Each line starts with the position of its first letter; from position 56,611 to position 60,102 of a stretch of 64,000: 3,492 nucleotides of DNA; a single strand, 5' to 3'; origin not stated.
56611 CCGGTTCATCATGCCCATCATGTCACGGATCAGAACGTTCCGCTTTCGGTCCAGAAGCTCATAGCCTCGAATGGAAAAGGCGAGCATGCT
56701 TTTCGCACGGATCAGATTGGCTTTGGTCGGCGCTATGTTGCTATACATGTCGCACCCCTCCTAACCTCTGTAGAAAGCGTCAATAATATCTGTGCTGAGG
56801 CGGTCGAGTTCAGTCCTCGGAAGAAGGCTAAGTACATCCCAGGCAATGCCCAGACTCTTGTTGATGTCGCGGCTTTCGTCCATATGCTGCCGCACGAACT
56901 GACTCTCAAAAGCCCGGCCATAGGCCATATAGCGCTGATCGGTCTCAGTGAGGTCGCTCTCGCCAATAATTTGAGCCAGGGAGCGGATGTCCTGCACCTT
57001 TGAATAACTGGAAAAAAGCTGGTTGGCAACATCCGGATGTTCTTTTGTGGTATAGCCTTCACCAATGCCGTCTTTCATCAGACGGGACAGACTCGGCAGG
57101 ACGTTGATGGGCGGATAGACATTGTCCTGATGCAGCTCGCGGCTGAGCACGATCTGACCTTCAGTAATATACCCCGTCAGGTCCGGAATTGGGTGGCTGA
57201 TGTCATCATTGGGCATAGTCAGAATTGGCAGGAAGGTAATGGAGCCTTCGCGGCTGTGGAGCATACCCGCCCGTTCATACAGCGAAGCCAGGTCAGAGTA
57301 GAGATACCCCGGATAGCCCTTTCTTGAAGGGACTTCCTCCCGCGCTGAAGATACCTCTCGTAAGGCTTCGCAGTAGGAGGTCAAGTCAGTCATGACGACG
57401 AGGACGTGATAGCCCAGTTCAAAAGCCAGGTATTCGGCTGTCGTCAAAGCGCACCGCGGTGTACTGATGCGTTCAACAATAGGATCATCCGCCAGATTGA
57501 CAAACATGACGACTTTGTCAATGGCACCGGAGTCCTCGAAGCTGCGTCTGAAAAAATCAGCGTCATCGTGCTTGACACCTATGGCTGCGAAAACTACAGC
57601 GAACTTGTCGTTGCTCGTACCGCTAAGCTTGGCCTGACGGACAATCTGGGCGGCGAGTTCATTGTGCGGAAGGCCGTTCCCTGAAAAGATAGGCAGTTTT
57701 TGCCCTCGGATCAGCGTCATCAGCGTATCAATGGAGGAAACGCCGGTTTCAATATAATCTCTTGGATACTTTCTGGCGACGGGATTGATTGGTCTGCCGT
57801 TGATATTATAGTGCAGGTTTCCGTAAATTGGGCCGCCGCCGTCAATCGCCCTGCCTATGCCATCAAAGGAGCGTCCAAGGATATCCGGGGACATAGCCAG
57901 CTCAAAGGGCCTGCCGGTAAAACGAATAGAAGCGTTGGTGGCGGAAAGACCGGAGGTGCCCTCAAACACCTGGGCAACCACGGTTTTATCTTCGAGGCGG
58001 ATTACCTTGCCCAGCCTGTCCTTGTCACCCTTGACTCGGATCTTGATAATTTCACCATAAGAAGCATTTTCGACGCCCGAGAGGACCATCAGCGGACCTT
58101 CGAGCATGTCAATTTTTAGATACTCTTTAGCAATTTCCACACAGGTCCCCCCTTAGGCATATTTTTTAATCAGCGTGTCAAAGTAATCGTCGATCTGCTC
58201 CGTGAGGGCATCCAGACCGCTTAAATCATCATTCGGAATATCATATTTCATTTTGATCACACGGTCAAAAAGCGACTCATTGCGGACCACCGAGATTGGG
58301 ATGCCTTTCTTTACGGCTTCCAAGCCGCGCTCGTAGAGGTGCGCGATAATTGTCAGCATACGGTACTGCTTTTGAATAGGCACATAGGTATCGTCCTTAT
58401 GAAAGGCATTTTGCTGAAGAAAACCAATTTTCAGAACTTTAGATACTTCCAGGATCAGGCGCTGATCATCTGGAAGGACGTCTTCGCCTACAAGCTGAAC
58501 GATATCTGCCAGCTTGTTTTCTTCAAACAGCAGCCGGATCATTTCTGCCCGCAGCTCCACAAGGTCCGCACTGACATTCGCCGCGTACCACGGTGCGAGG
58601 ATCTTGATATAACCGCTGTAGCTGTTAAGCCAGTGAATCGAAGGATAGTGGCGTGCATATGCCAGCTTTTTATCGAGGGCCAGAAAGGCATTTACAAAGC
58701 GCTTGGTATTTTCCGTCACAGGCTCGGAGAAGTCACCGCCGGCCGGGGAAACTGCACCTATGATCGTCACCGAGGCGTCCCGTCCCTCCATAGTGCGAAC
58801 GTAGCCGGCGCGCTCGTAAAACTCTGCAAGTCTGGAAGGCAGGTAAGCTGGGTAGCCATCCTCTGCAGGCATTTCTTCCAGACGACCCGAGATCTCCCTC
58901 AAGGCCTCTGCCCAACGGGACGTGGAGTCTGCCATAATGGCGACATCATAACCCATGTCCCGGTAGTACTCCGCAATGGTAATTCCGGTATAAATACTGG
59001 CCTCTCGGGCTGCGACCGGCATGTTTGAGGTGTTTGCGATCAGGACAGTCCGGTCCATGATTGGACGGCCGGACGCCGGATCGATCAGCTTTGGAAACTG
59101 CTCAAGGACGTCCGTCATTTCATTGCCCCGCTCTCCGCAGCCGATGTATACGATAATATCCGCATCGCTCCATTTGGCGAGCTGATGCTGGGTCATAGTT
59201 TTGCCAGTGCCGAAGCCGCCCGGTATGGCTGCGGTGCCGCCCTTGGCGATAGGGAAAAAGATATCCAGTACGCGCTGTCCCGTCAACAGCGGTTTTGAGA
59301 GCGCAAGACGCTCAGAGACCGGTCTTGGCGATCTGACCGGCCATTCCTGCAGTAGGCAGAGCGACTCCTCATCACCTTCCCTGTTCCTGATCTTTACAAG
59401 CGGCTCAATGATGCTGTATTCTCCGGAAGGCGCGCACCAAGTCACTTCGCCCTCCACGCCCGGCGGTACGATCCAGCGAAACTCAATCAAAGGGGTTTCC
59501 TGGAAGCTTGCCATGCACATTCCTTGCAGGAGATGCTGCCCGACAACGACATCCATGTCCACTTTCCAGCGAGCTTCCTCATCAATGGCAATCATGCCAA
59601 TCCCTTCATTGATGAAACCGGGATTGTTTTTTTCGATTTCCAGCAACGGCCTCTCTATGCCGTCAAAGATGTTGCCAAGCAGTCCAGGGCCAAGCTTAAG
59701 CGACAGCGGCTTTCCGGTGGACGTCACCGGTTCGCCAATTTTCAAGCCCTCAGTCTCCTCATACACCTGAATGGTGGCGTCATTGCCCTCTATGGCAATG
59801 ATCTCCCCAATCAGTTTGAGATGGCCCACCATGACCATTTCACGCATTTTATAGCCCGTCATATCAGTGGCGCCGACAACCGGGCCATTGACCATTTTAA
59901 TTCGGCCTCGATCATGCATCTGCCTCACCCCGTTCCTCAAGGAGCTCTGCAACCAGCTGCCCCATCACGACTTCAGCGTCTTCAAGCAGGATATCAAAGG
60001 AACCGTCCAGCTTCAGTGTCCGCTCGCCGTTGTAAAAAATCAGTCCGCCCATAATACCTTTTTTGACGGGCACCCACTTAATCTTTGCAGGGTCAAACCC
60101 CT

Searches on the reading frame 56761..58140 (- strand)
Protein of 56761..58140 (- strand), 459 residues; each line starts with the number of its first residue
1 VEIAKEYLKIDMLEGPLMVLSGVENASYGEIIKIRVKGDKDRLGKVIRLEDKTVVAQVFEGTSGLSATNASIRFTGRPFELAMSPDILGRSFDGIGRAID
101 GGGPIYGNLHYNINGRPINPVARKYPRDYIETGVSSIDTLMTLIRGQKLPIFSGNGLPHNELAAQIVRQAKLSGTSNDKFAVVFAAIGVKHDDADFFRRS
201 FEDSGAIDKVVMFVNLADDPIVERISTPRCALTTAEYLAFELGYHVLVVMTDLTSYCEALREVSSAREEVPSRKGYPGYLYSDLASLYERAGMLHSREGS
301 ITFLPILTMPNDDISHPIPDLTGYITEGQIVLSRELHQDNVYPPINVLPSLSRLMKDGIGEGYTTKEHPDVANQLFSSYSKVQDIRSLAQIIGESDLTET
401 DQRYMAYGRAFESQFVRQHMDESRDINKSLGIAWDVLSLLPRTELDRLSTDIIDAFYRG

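Call 74: search_protein_families(library=pfam, proteins=[window:56761-58140:-], max_evalue=0.00001)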
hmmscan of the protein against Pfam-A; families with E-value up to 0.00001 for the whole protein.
window:56761-58140:- (459 aa): 3 families
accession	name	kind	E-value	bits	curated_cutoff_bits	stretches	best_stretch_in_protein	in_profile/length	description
PF00006.31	ATP-synt_ab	-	1.3e-80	270.5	29.5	1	133-352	1-213/213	ATP synthase alpha/beta family, nucleotide-binding domain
PF22919.1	ATP-synt_VA_C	-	2.2e-28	98.7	24.7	1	357-457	1-101/101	C-terminal domain of V and A type ATP synthase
PF02874.29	ATP-synt_ab_N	-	1.9e-10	41.6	20.9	1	15-76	6-69/69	ATP synthase alpha/beta family, beta-barrel domain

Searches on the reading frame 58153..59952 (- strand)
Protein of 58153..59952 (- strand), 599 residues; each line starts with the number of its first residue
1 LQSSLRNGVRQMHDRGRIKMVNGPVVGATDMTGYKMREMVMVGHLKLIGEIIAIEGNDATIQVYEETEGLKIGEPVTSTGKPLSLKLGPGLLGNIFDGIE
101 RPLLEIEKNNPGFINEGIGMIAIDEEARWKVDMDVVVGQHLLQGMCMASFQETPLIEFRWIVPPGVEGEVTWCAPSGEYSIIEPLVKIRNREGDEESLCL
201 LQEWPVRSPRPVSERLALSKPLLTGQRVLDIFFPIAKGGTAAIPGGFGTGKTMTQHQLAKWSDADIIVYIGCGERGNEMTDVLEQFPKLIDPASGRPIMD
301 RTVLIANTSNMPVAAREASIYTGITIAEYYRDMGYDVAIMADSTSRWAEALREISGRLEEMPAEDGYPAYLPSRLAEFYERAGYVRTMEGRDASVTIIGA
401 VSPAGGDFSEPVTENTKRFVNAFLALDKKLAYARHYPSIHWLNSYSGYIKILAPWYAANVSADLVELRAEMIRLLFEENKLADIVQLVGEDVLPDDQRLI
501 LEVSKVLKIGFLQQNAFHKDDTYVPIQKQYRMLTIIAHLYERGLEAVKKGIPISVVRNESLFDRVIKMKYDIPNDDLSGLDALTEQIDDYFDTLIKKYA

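Call 74: search_protein_families(library=pfam, proteins=[window:58153-59952:-], max_evalue=0.00001)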
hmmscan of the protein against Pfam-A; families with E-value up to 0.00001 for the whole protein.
window:58153-59952:- (599 aa): 4 families
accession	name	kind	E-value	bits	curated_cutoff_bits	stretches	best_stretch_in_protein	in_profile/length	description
PF00006.31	ATP-synt_ab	-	3.9e-74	249.3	29.5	1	225-446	1-213/213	ATP synthase alpha/beta family, nucleotide-binding domain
PF22919.1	ATP-synt_VA_C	-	2e-22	79.6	24.7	1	455-552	3-96/101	C-terminal domain of V and A type ATP synthase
PF16886.11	ATP-synt_ab_Xtn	-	1.2e-21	76.6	25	1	122-207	3-88/88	ATPsynthase alpha/beta subunit barrel-sandwich domain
PF02874.29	ATP-synt_ab_N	-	2.6e-12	47.5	20.9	1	19-80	2-69/69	ATP synthase alpha/beta family, beta-barrel domain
